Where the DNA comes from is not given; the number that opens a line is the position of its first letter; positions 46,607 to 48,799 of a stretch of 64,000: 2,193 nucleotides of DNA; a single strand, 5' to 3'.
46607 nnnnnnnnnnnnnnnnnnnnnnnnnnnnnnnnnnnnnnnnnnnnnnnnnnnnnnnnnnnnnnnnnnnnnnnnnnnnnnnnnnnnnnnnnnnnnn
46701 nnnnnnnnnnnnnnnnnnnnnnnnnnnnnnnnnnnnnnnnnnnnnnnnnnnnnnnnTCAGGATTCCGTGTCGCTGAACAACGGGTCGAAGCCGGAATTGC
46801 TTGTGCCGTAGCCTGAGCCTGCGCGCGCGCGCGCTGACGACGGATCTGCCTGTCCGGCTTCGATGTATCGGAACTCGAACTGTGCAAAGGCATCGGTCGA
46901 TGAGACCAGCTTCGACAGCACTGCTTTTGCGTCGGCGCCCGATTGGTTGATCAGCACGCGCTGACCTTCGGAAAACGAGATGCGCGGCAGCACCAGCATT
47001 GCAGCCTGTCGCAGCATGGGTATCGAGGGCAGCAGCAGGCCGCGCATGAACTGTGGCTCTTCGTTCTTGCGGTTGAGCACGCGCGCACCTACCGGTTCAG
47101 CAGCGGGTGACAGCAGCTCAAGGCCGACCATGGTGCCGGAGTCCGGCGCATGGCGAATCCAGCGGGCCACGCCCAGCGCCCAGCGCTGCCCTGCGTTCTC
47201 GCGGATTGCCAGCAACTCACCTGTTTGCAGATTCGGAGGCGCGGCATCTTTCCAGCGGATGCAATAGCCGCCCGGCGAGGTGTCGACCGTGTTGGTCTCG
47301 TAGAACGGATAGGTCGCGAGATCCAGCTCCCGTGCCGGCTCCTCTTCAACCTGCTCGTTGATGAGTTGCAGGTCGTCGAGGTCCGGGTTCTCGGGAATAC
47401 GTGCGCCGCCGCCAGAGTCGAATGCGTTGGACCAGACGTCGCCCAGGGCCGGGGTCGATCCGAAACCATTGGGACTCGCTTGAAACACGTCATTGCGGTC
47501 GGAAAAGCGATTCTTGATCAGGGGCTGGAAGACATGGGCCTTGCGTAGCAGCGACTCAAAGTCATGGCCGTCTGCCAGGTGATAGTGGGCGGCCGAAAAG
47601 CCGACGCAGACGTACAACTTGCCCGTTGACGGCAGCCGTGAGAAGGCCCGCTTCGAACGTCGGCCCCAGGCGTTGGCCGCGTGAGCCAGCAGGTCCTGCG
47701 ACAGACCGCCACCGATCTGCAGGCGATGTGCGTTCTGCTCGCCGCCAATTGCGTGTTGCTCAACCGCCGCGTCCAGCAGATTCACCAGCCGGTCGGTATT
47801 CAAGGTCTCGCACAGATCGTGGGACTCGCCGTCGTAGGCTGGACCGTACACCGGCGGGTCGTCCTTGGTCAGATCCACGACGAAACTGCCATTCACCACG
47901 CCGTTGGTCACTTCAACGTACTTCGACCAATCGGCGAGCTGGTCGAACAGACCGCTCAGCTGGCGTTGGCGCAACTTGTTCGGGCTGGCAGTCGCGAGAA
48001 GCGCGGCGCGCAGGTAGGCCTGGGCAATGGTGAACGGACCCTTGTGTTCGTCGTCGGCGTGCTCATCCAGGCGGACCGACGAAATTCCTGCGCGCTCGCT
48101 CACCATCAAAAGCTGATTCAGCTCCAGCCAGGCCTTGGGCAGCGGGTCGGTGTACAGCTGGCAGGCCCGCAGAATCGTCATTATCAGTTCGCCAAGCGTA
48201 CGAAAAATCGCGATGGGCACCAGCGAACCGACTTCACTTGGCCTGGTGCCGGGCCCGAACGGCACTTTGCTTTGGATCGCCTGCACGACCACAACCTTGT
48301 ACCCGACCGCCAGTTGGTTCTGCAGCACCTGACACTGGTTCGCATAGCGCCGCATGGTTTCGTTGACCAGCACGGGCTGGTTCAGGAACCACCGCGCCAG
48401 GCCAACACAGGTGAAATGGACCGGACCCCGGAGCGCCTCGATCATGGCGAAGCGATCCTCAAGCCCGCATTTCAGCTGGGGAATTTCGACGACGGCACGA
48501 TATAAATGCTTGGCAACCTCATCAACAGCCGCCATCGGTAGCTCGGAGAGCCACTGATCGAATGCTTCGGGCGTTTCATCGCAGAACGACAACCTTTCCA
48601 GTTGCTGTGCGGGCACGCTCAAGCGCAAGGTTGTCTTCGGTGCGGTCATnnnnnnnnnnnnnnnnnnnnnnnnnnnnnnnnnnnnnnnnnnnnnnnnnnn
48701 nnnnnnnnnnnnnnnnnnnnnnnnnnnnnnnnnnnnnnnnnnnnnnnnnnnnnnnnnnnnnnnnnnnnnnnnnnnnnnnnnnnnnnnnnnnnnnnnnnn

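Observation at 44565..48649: fimX-like degenerate GGDEF-EAL gene translationally coupled to an upstream 630-aa PilZ-like protein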

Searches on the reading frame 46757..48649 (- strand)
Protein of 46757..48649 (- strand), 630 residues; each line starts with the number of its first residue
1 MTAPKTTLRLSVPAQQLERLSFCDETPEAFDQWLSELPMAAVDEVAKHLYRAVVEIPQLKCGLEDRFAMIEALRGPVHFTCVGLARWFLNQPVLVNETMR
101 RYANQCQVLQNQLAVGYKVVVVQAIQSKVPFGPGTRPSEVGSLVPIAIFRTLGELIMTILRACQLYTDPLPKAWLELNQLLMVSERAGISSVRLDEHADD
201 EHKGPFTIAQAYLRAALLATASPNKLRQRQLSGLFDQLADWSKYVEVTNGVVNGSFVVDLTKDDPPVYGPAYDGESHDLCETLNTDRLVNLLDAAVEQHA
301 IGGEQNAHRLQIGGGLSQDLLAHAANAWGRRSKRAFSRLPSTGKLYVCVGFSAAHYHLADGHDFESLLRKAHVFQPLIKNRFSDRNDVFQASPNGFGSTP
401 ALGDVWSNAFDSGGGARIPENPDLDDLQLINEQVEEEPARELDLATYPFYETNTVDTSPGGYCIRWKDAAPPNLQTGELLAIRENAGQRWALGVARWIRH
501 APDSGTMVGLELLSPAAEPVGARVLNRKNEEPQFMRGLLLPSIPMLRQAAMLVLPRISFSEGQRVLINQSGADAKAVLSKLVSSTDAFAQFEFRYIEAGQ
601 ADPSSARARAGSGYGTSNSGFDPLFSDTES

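Call 3: search_protein_families(library=pfam, proteins=[window:46757-48649:-], max_evalue=0.1)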
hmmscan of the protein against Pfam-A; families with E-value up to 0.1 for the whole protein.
window:46757-48649:- (630 aa): 0 families

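Call 4: search_protein_families(library=ncbifam, proteins=[window:46757-48649:-], max_evalue=0.1)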
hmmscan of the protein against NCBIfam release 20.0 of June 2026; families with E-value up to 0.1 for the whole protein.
window:46757-48649:- (630 aa): 0 families

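Call 5: search_protein_families(library=pfam, proteins=[window:46757-48649:-], max_evalue=10)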
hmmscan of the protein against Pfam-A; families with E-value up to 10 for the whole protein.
window:46757-48649:- (630 aa): 0 families

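Call 6: find_homologous_proteins(query=window:46757-48649:-)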
Query window:46757-48649:- (630 aa): 59 proteins with E <= 0.001 among 8000 candidates.
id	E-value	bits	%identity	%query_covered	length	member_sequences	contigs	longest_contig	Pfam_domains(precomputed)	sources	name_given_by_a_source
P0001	0.0e+0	1326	92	100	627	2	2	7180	PF27125.1,PF27104.1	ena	-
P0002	0.0e+0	1275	89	100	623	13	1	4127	PF27125.1,PF27104.1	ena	-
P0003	7.7e-297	1004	70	99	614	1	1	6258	PF27125.1,PF27104.1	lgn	-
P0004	3.2e-296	1002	70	99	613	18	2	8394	PF27125.1,PF27104.1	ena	-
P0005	3.4e-293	992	70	99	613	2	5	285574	PF27125.1,PF27104.1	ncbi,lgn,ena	-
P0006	4.2e-262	889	88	71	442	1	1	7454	PF27125.1,PF27104.1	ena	-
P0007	1.8e-244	831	59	99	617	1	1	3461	PF27125.1,PF27104.1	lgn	-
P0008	8.0e-244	829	59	99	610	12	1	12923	PF27125.1,PF27104.1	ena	-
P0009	6.1e-242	822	58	99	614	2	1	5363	PF27125.1,PF27104.1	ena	-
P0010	1.5e-241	821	58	99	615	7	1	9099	PF27125.1,PF27104.1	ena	-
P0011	4.9e-194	664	49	100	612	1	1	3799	PF27125.1,PF27104.1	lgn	-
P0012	1.5e-181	623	49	98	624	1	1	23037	PF27125.1,PF27104.1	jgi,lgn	jgi:hypothetical protein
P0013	2.1e-176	606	47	96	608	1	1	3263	PF27125.1,PF27104.1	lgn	-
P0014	2.9e-130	454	40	96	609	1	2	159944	PF27125.1,PF27104.1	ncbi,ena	-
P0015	1.1e-126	442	40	95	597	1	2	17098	PF27125.1,PF27104.1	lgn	-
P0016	1.1e-126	442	39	94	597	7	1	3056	PF27125.1,PF27104.1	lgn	-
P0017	1.2e-126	442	40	97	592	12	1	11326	PF27125.1,PF27104.1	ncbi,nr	ncbi:MAG: hypothetical protein O7G84_11985 [Gammaproteobacteria bacterium]|nr:hypothetical protein [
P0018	1.1e-124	435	39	94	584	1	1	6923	PF27125.1,PF27104.1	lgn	-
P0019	1.9e-108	381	37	94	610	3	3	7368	PF27125.1,PF27104.1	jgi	jgi:cyclic-di-GMP-binding protein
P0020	9.1e-108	379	37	95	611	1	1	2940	PF27125.1,PF27104.1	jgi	jgi:cyclic-di-GMP-binding protein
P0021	2.8e-107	378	37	94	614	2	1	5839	PF27125.1,PF27104.1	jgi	jgi:hypothetical protein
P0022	2.6e-106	374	36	95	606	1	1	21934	PF27125.1,PF27104.1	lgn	-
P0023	6.1e-105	370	37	94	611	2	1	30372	PF27125.1,PF27104.1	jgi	jgi:hypothetical protein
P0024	7.4e-104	366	36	95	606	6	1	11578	PF27125.1,PF27104.1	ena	-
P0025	1.9e-103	365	36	95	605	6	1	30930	PF27125.1,PF27104.1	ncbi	-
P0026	4.1e-103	364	36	95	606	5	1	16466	PF27125.1,PF27104.1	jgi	-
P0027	2.7e-102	361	36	95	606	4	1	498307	PF27125.1,PF27104.1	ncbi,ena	-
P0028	4.8e-102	360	36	94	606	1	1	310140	PF27125.1,PF27104.1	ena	-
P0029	1.3e-101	359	35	94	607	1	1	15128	PF27125.1,PF27104.1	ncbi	-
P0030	3.1e-101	358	36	94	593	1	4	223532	PF27125.1,PF27104.1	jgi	jgi:cyclic-di-GMP-binding protein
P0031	4.8e-101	357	37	94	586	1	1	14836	PF27125.1,PF27104.1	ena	-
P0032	9.1e-101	356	35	94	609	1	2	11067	PF27125.1,PF27104.1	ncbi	-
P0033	6.9e-99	350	34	95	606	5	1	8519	PF27125.1,PF27104.1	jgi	-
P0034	1.4e-98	349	36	95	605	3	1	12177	PF27125.1,PF27104.1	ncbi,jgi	jgi:hypothetical protein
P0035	2.2e-96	342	33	95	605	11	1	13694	PF27125.1,PF27104.1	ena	-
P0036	1.0e-95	339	35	93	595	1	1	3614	PF27125.1,PF27104.1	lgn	-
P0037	1.7e-95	339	35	95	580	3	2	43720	PF27125.1,PF27104.1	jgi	jgi:hypothetical protein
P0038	2.2e-95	338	34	98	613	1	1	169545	PF27125.1,PF27104.1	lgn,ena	-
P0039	2.8e-95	338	35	95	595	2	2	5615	PF27125.1,PF27104.1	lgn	-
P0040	7.4e-95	337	34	95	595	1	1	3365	PF27125.1,PF27104.1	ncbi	ncbi:MAG: hypothetical protein V3S24_08545 [Candidatus Tectomicrobia bacterium]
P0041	4.9e-94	334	37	94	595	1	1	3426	PF27125.1,PF27104.1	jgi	jgi:hypothetical protein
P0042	1.1e-93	333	36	95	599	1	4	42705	PF27125.1,PF27104.1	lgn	-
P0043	1.2e-93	333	34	95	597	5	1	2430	PF27125.1,PF27104.1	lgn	-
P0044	1.3e-91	326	34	94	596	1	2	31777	PF27125.1,PF27104.1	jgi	-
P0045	2.0e-91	325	36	94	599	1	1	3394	PF27125.1,PF27104.1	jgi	jgi:hypothetical protein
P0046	2.2e-91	325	34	94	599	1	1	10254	PF27125.1,PF27104.1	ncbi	-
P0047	1.4e-86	309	38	72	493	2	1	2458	PF27125.1,PF27104.1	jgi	jgi:hypothetical protein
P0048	3.9e-84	301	33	93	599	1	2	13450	PF27125.1,PF27104.1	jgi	jgi:cyclic-di-GMP-binding protein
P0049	1.1e-81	293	41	30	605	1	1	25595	PF27125.1,PF27104.1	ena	-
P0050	4.4e-81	291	32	94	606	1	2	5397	PF27125.1,PF27104.1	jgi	jgi:hypothetical protein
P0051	7.4e-81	290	31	94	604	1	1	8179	PF27125.1,PF27104.1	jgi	jgi:hypothetical protein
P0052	1.0e-78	283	29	93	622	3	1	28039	PF27125.1,PF27104.1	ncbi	-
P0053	1.4e-76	276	33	56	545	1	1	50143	PF27125.1,PF27104.1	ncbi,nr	ncbi:MAG: hypothetical protein JJT88_15585 [Gammaproteobacteria bacterium]|nr:hypothetical protein [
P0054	8.5e-67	244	37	65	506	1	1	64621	PF27104.1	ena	-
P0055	9.4e-67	244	29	93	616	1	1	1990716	PF27125.1,PF27104.1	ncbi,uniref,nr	ncbi:Cyclic-di-GMP receptor FimW [Sinobacterium norvegicum]|uniref:Cyclic-di-GMP receptor FimW n=1 T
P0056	3.8e-64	235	29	93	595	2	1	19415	PF27125.1,PF27104.1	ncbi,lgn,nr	ncbi:MAG TPA: hypothetical protein VN030_01025 [Cellvibrio sp.]|nr:hypothetical protein [Cellvibrio 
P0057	1.7e-61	226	34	72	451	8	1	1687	PF27125.1,PF27104.1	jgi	jgi:hypothetical protein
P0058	1.5e-57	213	43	21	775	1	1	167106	PF27125.1,PF27104.1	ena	-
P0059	3.6e-8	50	24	83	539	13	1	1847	PF27125.1,PF27104.1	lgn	-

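Call 8: search_solved_structures(query=window:46757-48649:-, max_evalue=10, show_alignments=2)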
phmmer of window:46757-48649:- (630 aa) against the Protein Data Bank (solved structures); distinct sequences matched with E-value up to 10: 1.
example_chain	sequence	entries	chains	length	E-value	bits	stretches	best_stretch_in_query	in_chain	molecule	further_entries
2pvu_A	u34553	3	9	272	0.14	13.6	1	555-629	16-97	ArtJ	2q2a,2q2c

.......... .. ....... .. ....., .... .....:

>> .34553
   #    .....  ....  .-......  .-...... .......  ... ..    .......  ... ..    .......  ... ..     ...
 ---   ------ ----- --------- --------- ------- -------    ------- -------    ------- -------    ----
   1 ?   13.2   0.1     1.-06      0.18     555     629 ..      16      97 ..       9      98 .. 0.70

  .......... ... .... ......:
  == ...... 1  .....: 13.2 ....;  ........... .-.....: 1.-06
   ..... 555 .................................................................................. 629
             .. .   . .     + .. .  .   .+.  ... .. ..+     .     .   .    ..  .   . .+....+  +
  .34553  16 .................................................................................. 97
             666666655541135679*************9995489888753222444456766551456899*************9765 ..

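Call 22: find_related_loci(query=A2, collection=genome_contigs, flank=6000)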
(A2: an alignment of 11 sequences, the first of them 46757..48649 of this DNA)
Query A2 (630 aa) in genome_contigs; peptide patterns used: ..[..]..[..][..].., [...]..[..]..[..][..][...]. (x = any residue, [..] = any of these).
130 stretches matched a pattern; 73 encode a relative of the query (tblastn E <= 1e-3); 73 distinct loci.
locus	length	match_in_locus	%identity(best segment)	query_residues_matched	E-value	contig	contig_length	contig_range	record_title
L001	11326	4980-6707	39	1-599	3e-131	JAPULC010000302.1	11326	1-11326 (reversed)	MAG: Gammaproteobacteria bacterium isolate KW1-S15_96 KW1-S15_96_cg302, whole genome shotgun sequence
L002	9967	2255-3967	36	7-602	1e-109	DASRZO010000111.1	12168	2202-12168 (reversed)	MAG TPA_asm: Pseudomonadales bacterium isolate SMAG_U14640 k141_1608543, whole genome shotgun sequence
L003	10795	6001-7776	36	4-607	1e-107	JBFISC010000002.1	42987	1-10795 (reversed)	MAG: Pseudomonadales bacterium isolate Mix_sand13.2021.11.D.56 k141_2194836_length_42987_cov_10.7369, whole genome shotg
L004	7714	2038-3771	36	2-602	2e-106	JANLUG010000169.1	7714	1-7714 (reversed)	MAG: Gammaproteobacteria bacterium isolate OTE_25_concoct_295_sub OTE_25_k141_3816341, whole genome shotgun sequence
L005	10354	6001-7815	35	7-616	3e-106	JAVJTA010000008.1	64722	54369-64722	MAG: Pseudomonadales bacterium isolate G1-WW12-30 k141_32518, whole genome shotgun sequence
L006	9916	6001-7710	35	8-602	3e-105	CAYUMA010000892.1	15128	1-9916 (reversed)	MAG TPA_asm: uncultured Pseudomonadales bacterium isolate binchicken_co165_58 genome assembly, contig: k141_2536826, who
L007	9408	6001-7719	35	8-602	2e-105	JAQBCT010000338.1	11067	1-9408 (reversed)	MAG: Gammaproteobacteria bacterium isolate MAG_354_bin-09 354_bin-09_ctg-338, whole genome shotgun sequence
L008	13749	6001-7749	36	7-600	4e-105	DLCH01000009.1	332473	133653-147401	MAG TPA_asm: Gammaproteobacteria bacterium UBA7803 UBA7803_contig_866, whole genome shotgun sequence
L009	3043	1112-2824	36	7-602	4e-108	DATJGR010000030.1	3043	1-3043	MAG TPA_asm: Pseudomonadales bacterium isolate SMAG_U15491 k141_958275, whole genome shotgun sequence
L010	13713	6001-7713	36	7-602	2e-104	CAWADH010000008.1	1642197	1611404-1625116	MAG: uncultured Gammaproteobacteria bacterium isolate MFD00822.bin.2.176 genome assembly, contig: contig_49314, whole ge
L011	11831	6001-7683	35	9-596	4e-104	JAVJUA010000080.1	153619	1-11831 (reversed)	MAG: Pseudomonadales bacterium isolate B1-GNL1-13 k141_32210, whole genome shotgun sequence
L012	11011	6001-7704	37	7-596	9e-104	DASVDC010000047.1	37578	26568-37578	MAG TPA_asm: Pseudomonadales bacterium isolate SMAG_U2023 k141_424734, whole genome shotgun sequence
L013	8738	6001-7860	36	7-615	2e-103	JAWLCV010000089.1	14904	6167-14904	MAG: Pseudomonadales bacterium isolate 15dZY3.bin.72 NODE_4307_length_14904_cov_98.204998, whole genome shotgun sequence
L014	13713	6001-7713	36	7-602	1e-103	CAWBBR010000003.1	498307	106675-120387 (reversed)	MAG: uncultured Gammaproteobacteria bacterium isolate MFD05513.bin.2.43 genome assembly, contig: contig_14317, whole gen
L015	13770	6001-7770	33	8-627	2e-103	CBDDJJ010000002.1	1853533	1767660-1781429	MAG: Halieaceae bacterium isolate 6336bccc-a9f8-448e-bb04-7863cc1152d2 genome assembly, contig: contig_2, whole genome s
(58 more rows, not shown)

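Call 24: find_homologous_proteins(query=A1, max_evalue=0.00001)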
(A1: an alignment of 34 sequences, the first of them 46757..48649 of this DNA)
Query A1 (34 sequences) (630 aa, profile of the alignment): 59 proteins with E <= 0.00001 among 8000 candidates.
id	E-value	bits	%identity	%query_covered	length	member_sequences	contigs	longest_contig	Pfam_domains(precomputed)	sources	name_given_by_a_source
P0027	7.4e-249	845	36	95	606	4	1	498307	PF27125.1,PF27104.1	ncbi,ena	-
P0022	3.8e-247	840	36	95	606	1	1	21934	PF27125.1,PF27104.1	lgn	-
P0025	7.3e-247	839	36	95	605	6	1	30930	PF27125.1,PF27104.1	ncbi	-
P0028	8.0e-247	839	36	94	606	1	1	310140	PF27125.1,PF27104.1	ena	-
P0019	1.6e-246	838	37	94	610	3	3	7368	PF27125.1,PF27104.1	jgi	jgi:cyclic-di-GMP-binding protein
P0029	2.1e-246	837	35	94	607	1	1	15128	PF27125.1,PF27104.1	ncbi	-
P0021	2.5e-244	830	37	94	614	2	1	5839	PF27125.1,PF27104.1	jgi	jgi:hypothetical protein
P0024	2.6e-244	830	36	95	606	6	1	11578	PF27125.1,PF27104.1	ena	-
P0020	5.1e-244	829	37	95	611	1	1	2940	PF27125.1,PF27104.1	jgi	jgi:cyclic-di-GMP-binding protein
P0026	1.1e-243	828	36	95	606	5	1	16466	PF27125.1,PF27104.1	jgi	-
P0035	1.0e-241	822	33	95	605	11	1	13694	PF27125.1,PF27104.1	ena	-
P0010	1.8e-241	821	58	99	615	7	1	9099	PF27125.1,PF27104.1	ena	-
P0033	6.0e-241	819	34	95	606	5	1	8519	PF27125.1,PF27104.1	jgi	-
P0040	8.0e-240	815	34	95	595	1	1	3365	PF27125.1,PF27104.1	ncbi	ncbi:MAG: hypothetical protein V3S24_08545 [Candidatus Tectomicrobia bacterium]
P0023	1.6e-239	815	37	94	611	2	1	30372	PF27125.1,PF27104.1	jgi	jgi:hypothetical protein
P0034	1.7e-239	814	36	95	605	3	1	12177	PF27125.1,PF27104.1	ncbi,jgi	jgi:hypothetical protein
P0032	1.8e-239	814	35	94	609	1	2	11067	PF27125.1,PF27104.1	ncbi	-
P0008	2.2e-239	814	59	99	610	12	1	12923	PF27125.1,PF27104.1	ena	-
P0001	3.6e-239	813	92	100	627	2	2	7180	PF27125.1,PF27104.1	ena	-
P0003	8.6e-238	809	70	99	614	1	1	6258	PF27125.1,PF27104.1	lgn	-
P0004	1.4e-237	808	70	99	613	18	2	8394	PF27125.1,PF27104.1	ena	-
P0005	2.5e-237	807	70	99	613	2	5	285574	PF27125.1,PF27104.1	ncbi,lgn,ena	-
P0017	4.1e-237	807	40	97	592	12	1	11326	PF27125.1,PF27104.1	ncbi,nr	ncbi:MAG: hypothetical protein O7G84_11985 [Gammaproteobacteria bacterium]|nr:hypothetical protein [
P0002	9.0e-237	805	89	100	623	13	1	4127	PF27125.1,PF27104.1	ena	-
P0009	6.1e-236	803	58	99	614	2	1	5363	PF27125.1,PF27104.1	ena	-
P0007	8.2e-236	802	59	99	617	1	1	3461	PF27125.1,PF27104.1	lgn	-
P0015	1.3e-234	798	40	95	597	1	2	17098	PF27125.1,PF27104.1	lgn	-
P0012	2.2e-234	797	49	98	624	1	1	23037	PF27125.1,PF27104.1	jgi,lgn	jgi:hypothetical protein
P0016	3.8e-234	797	39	94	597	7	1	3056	PF27125.1,PF27104.1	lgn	-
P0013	6.9e-232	789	47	96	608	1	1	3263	PF27125.1,PF27104.1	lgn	-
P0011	1.6e-230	785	49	100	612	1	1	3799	PF27125.1,PF27104.1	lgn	-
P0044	2.3e-230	784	34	94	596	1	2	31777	PF27125.1,PF27104.1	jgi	-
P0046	5.4e-230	783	34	94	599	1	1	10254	PF27125.1,PF27104.1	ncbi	-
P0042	1.2e-229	782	36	95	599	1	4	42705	PF27125.1,PF27104.1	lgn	-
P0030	2.2e-229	781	36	94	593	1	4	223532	PF27125.1,PF27104.1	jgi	jgi:cyclic-di-GMP-binding protein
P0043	1.2e-227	775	34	95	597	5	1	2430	PF27125.1,PF27104.1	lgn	-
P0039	5.7e-227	773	35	95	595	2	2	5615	PF27125.1,PF27104.1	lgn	-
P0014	9.9e-226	769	40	96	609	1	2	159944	PF27125.1,PF27104.1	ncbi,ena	-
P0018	8.7e-224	763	39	94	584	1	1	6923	PF27125.1,PF27104.1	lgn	-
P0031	1.2e-223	762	37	94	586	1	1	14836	PF27125.1,PF27104.1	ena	-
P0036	8.7e-217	739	35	93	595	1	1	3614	PF27125.1,PF27104.1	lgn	-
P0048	9.5e-212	723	33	93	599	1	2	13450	PF27125.1,PF27104.1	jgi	jgi:cyclic-di-GMP-binding protein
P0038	6.6e-207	707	34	98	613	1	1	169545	PF27125.1,PF27104.1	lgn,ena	-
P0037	3.3e-205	701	35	95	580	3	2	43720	PF27125.1,PF27104.1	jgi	jgi:hypothetical protein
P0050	5.6e-204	697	32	94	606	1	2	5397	PF27125.1,PF27104.1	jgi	jgi:hypothetical protein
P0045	6.5e-204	697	36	94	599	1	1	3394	PF27125.1,PF27104.1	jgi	jgi:hypothetical protein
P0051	1.8e-203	695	31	94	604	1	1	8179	PF27125.1,PF27104.1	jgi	jgi:hypothetical protein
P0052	1.8e-200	686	29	93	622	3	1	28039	PF27125.1,PF27104.1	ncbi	-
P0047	7.4e-199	680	38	72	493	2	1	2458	PF27125.1,PF27104.1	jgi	jgi:hypothetical protein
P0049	9.8e-197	673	41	30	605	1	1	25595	PF27125.1,PF27104.1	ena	-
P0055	7.0e-191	654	29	93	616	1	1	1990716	PF27125.1,PF27104.1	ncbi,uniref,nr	ncbi:Cyclic-di-GMP receptor FimW [Sinobacterium norvegicum]|uniref:Cyclic-di-GMP receptor FimW n=1 T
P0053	2.7e-177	609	33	56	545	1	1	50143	PF27125.1,PF27104.1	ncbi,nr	ncbi:MAG: hypothetical protein JJT88_15585 [Gammaproteobacteria bacterium]|nr:hypothetical protein [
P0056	1.7e-174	600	29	93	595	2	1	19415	PF27125.1,PF27104.1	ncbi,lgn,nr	ncbi:MAG TPA: hypothetical protein VN030_01025 [Cellvibrio sp.]|nr:hypothetical protein [Cellvibrio 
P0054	5.3e-159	549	37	65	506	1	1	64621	PF27104.1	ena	-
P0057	6.0e-156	538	34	72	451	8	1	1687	PF27125.1,PF27104.1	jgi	jgi:hypothetical protein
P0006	1.9e-155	537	88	71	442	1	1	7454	PF27125.1,PF27104.1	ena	-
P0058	2.4e-154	533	43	21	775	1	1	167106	PF27125.1,PF27104.1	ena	-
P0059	1.6e-48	184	24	83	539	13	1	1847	PF27125.1,PF27104.1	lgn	-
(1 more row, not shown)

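Call 40: predict_structure(alignment_id=A1)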
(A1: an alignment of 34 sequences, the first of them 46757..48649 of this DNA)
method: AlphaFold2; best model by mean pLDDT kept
length: 630 residues; sequences in the alignment: 34
mean_pLDDT: 80.0   pTM: 0.77
mean pLDDT of the five models: 80.0, 78.8, 78.3, 74.7, 74.5
residues with pLDDT >= 90: 327; 70-90: 168; 50-70: 29; < 50: 106
segments of 3 or more residues with pLDDT < 50: 1-5, 371-438, 599-630
pLDDT, mean of each block of 10 residues (from residue 1): 54 93 95 95 95 97 96 96 88 73 91 96 93 92 96 95 89 95 95 88 89 96 91 93 90 80 91 87 93 87 62 83 89 72 92 93 79 35 36 36 37 36 39 43 89 90 88 89 90 92 86 92 78 87 83 88 90 90 89 74 37 33 40
secondary structure, 60 per line:
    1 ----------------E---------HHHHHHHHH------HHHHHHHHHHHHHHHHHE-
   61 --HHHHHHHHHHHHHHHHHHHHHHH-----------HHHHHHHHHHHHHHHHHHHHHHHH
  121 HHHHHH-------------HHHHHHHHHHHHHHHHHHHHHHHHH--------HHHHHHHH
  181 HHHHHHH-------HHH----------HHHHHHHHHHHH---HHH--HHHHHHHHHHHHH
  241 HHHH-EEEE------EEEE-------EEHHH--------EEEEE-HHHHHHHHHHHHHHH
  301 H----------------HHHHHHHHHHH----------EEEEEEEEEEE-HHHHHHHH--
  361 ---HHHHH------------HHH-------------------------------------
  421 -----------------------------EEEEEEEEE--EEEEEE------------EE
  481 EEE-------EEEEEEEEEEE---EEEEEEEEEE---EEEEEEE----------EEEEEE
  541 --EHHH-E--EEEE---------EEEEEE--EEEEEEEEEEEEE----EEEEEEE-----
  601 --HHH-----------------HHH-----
elements in order: H27-35 H42-58 H63-85 H97-126 H140-164 H173-187 H208-219 H228-244 E246-249 E256-259 E280-284 H286-301 H318-328 E339-349 H351-358 H364-368 E450-458 E461-466 E479-483 E491-501 E505-514 E518-524 E535-540 E551-554 E564-569 E572-584 E589-595
